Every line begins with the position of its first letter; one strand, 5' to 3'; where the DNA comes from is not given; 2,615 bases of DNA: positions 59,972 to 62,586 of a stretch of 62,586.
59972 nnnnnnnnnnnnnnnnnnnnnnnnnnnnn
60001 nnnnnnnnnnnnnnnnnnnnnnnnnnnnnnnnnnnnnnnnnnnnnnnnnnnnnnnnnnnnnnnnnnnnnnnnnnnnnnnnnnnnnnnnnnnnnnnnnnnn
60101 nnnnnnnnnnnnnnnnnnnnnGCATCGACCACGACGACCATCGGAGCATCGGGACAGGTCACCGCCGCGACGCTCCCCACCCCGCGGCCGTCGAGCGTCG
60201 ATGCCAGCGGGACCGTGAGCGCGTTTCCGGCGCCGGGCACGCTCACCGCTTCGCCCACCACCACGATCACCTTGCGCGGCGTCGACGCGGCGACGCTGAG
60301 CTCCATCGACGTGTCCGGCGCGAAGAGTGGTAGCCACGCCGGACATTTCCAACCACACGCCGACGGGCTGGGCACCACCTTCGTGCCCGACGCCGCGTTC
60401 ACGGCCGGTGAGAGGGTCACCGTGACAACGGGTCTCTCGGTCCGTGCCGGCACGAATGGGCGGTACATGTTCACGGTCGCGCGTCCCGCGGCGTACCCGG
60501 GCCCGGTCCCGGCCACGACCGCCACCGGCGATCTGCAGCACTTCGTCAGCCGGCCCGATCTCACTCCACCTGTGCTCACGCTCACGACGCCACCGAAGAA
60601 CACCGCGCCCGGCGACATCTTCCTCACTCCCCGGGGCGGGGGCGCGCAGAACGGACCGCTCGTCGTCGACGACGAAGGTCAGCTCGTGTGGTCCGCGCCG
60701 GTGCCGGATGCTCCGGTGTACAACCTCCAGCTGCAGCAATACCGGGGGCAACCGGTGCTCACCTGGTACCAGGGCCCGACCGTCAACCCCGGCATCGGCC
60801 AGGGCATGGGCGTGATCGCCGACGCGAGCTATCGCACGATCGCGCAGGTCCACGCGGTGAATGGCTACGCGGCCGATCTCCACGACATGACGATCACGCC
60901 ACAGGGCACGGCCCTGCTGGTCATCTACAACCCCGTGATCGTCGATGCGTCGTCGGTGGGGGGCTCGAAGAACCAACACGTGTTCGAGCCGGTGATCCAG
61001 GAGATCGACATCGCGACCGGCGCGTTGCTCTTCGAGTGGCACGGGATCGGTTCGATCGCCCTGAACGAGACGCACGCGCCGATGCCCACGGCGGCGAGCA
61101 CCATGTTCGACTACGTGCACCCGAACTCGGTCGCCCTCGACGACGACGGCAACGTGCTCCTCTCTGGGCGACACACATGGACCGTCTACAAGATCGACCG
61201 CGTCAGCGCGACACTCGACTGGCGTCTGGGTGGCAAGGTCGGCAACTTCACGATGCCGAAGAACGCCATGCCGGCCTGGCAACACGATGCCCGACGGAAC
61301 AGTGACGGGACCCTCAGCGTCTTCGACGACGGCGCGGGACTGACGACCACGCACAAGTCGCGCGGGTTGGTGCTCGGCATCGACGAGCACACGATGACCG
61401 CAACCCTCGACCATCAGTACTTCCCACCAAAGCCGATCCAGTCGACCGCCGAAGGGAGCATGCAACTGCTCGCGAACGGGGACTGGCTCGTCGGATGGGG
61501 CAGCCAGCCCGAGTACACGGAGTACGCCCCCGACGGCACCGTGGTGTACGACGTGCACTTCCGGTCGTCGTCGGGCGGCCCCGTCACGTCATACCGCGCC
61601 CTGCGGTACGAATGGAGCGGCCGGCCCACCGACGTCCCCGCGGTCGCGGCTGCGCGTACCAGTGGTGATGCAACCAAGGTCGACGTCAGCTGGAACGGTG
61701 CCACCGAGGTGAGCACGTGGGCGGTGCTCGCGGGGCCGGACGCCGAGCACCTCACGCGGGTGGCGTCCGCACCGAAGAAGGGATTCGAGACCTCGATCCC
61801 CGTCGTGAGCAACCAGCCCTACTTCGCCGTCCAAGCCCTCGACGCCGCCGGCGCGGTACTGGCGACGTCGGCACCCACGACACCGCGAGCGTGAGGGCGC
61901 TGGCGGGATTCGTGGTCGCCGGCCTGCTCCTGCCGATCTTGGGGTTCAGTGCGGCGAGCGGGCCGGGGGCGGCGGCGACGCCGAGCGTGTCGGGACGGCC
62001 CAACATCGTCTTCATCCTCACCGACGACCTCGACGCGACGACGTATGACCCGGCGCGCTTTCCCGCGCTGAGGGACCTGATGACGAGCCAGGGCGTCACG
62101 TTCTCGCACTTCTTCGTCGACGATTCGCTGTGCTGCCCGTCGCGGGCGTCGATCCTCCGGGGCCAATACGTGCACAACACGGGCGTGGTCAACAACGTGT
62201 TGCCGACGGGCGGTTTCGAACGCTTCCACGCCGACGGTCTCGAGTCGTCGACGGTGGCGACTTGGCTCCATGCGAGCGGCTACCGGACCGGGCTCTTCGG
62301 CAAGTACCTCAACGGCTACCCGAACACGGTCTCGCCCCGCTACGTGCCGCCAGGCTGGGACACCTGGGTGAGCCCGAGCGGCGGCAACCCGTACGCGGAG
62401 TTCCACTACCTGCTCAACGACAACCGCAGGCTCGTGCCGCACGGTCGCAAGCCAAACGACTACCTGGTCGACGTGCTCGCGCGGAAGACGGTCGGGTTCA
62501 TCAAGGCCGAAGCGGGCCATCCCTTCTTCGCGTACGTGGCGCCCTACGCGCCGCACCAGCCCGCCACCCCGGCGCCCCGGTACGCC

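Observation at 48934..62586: Envelope glycosylation locus coupling polyprenyl-phosphate-sugar glycosyltransferases to PAPS-independent sulfotransfer and a sulfatase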

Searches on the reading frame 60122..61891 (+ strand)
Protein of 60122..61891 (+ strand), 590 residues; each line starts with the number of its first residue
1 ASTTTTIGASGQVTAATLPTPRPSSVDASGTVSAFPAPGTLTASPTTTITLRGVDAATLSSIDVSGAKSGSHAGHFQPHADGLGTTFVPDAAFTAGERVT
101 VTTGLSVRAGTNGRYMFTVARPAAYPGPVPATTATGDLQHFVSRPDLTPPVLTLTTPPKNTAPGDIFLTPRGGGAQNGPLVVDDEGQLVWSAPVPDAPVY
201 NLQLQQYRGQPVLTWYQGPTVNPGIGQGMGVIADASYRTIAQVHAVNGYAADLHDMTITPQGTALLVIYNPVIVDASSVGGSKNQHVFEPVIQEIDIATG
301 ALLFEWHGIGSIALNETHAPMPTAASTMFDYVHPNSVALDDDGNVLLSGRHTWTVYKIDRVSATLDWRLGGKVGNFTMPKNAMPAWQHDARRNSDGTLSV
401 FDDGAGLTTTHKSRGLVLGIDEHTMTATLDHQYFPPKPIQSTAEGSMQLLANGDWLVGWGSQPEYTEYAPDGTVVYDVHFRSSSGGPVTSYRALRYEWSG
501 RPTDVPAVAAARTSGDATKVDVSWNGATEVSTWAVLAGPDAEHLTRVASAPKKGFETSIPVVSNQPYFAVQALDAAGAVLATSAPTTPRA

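Call 54: find_related_loci(query=A4, collection=metagenome_contigs, flank=6000)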
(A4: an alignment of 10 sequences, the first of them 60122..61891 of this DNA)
Query A4 (590 aa) in metagenome_contigs; peptide patterns used: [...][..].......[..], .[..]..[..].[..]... (x = any residue, [..] = any of these).
600 stretches matched a pattern (row limit reached: there are more); 595 encode a relative of the query (tblastn E <= 1e-3); the best 80 are kept; 80 distinct loci.
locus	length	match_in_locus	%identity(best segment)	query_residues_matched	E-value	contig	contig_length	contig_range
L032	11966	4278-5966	46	23-584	1e-149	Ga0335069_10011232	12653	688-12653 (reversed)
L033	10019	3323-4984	45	31-584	4e-142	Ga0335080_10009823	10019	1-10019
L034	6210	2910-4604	43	24-585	7e-139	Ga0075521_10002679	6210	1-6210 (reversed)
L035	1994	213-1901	45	31-589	1e-148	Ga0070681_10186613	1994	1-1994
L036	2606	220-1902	43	30-589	8e-146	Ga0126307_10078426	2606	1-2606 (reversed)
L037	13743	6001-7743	42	8-580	6e-138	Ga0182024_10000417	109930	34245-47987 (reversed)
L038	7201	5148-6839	44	28-588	9e-137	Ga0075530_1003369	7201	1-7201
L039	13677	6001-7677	42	33-588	8e-137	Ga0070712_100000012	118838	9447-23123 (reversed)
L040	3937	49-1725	44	23-583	2e-140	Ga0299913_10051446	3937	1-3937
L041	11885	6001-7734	41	10-584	4e-136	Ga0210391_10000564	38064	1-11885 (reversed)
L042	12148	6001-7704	42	20-584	9e-136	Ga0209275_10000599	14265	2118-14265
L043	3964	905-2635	42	14-583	1e-139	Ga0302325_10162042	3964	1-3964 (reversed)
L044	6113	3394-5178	41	5-588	4e-136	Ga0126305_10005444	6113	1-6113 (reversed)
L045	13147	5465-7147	43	32-589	2e-135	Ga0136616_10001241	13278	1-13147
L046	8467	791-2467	43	29-583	6e-135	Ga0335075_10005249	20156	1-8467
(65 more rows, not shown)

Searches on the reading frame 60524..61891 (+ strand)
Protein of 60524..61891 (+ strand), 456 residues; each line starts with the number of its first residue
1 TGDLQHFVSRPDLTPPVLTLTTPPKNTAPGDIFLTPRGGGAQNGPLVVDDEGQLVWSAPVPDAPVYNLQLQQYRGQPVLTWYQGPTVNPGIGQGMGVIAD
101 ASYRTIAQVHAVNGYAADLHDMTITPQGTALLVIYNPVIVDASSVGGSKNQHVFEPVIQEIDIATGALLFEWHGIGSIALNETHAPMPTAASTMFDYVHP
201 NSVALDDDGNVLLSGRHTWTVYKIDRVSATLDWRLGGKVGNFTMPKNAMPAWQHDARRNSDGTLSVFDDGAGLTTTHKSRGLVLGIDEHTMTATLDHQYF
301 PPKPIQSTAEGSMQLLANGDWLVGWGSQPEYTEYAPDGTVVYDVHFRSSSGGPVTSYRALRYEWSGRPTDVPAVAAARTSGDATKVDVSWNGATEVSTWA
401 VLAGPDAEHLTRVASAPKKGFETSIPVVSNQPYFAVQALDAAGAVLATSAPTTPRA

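Call 50: search_solved_structures(query=window:60524-61891:+, max_evalue=10, show_alignments=0)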
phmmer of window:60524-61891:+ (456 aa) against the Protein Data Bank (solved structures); distinct sequences matched with E-value up to 10: 2.
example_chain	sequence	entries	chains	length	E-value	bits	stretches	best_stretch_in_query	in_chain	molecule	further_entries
9kf4_A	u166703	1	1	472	6.1e-114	384.8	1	7-451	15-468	Sulfotransferase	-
9kf6_A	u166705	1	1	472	3.5e-113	382.3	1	7-451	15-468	Sulfotransferase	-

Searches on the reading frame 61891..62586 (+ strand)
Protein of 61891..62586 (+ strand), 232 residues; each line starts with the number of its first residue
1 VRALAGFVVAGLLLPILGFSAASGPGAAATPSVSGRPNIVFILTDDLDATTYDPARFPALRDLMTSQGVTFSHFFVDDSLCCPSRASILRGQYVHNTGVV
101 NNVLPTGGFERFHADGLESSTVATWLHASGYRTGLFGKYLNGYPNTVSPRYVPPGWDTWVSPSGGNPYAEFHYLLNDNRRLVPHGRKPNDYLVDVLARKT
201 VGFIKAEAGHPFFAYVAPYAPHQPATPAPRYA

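Call 5: search_protein_families(library=pfam, proteins=[window:61891-62586:+], max_evalue=0.01)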
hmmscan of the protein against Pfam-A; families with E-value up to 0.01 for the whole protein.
window:61891-62586:+ (232 aa): 1 family
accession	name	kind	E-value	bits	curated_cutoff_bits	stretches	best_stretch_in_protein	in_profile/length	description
PF00884.28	Sulfatase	-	1.3e-26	94.1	25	1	37-231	1-184/301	Sulfatase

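Call 7: search_protein_families(library=ncbifam, proteins=[window:61891-62586:+], max_evalue=0.1)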
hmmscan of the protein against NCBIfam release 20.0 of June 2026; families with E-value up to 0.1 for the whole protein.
window:61891-62586:+ (232 aa): 4 families
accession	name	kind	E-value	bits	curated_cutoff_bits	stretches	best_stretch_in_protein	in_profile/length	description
TIGR03417.1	chol_sulfatase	equivalog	2.5e-09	36.5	433.45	1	36-139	2-101/500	choline-sulfatase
NF045661.1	HdlasePehA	equivalog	1.3e-08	33.9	900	1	46-107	17-77/506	phosphoric/sulfuric ester hydrolase PehA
NF010322.0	PRK13759.1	equivalog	3.8e-06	25.7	481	1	35-138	5-104/486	arylsulfatase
NF052527.1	Mn_arylsulf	exception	0.0025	16.8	850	1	36-138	1-100/479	manganese-dependent arylsulfatase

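Call 82: search_solved_structures(query=window:61891-62586:+, max_evalue=0.00001)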
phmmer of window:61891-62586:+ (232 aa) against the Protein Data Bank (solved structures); distinct sequences matched with E-value up to 0.00001: 28.
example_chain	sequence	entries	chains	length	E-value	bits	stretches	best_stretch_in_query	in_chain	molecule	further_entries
6prm_A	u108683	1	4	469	2e-16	63.5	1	33-229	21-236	exo-4S-kappa carrageenan S1 sulfatase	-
6psm_A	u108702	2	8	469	5.3e-15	58.9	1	33-229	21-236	exo-4S-kappa carrageenan S1 sulfatase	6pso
7ebp_A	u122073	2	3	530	9.3e-15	58.1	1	35-231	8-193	Sulfatase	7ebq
9s8y_A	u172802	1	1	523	1.1e-14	57.8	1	36-231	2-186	Sulfatase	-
7all_AAA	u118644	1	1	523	1.4e-13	54.2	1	34-229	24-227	Arylsulfatase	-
6bia_A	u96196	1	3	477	7e-13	51.9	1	34-225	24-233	Sulfatase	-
5g2v_A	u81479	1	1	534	2.6e-11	46.8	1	34-231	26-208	N-ACETYLGLUCOSAMINE-6-SULFATASE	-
6b0k_A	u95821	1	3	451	5e-11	45.8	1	36-225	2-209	Iota-carrageenan sulfatase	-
6b0j_A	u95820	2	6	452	5e-11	45.8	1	36-225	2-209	Iota-carrageenan sulfatase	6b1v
7stt_A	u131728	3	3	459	7.8e-11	45.2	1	34-223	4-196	N-acetylgalactosamine-6-sulfatase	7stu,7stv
9fo1_A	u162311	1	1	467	1.3e-10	44.5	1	36-225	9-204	k-carrageenan sulfatase S1_16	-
3ed4_A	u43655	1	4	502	2.8e-10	43.4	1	16-162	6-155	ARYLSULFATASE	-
9hh3_A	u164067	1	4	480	6.2e-10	42.3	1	34-225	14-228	Sulfatase, family S1-19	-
6s20_C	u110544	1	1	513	7.4e-10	42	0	34-142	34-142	N-acetylgalactosamine-6-O-sulfatase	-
9hh2_A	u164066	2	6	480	1.9e-08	37.4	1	34-225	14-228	Sulfatase, family S1-19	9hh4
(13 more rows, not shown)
